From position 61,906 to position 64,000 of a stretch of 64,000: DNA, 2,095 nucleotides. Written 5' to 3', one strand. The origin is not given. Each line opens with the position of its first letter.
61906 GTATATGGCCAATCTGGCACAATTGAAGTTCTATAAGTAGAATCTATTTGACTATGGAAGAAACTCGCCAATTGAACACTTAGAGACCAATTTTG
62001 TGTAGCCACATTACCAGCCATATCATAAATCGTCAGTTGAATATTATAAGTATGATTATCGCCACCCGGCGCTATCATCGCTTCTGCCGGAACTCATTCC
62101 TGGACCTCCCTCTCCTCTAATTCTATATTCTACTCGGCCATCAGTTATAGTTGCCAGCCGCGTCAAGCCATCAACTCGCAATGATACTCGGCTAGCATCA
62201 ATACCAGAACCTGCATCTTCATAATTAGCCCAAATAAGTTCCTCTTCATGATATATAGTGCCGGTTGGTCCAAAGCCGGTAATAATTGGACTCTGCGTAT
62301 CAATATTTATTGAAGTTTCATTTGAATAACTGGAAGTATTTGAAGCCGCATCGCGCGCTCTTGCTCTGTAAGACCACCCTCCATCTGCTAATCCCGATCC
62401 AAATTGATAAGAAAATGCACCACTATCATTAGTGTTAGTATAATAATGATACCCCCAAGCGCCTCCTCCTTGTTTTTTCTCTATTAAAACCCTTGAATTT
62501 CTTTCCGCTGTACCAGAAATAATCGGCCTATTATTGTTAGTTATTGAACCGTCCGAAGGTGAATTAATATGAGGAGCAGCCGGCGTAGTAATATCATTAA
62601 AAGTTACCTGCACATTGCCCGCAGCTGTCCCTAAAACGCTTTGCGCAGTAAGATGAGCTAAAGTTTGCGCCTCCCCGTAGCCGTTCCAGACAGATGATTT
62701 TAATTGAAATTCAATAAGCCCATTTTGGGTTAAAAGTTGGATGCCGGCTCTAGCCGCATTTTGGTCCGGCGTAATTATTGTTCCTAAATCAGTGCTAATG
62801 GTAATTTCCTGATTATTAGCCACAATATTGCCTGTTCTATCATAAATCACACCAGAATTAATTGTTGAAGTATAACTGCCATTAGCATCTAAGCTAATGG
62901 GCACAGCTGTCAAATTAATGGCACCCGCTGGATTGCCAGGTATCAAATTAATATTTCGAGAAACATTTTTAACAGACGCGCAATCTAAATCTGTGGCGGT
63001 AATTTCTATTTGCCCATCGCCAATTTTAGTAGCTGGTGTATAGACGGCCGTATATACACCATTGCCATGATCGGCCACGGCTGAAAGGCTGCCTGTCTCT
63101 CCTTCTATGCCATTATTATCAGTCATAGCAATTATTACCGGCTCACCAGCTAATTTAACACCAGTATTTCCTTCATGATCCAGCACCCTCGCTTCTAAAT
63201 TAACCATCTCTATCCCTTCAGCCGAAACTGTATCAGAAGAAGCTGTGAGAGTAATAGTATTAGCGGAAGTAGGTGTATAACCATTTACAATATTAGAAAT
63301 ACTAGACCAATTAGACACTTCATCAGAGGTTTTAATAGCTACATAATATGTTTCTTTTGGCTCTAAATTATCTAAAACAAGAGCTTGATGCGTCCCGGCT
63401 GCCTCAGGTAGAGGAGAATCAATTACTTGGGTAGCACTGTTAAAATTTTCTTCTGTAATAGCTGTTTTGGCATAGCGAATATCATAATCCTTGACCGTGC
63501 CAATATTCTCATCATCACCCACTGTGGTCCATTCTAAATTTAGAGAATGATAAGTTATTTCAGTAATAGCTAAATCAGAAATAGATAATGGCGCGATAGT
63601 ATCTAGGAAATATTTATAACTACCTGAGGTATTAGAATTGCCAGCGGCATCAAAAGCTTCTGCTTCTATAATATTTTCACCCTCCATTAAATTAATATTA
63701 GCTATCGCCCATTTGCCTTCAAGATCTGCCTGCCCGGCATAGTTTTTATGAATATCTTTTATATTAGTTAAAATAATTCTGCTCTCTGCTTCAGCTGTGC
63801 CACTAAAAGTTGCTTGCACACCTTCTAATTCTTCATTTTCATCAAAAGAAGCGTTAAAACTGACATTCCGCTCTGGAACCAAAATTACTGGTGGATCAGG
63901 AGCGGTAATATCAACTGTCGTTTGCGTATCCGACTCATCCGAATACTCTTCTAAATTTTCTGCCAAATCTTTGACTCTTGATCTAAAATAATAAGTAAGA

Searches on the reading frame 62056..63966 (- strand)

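Call 63: search_protein_families(library=pfam, proteins=[window:62056-63966:-], max_evalue=0.0001)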
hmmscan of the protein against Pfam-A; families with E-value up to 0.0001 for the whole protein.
window:62056-63966:- (636 aa): 5 families
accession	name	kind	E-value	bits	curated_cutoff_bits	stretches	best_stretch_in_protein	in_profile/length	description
PF19077.6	Big_13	-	1.5e-18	67.6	27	2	473-557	21-102/102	Bacterial Ig-like domain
PF09134.16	Invasin_D3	-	3.5e-09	37.5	33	1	235-326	2-84/98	Invasin, domain 3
PF00041.27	fn3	-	5.5e-07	30.1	25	1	129-222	3-79/84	Fibronectin type III domain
PF17936.7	Big_6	-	2.9e-05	24.7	27.6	0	470-547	5-76/83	Bacterial Ig domain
PF16656.11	Pur_ac_phosph_N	-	5.6e-05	24.1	30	1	132-223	6-88/93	Purple acid Phosphatase, N-terminal domain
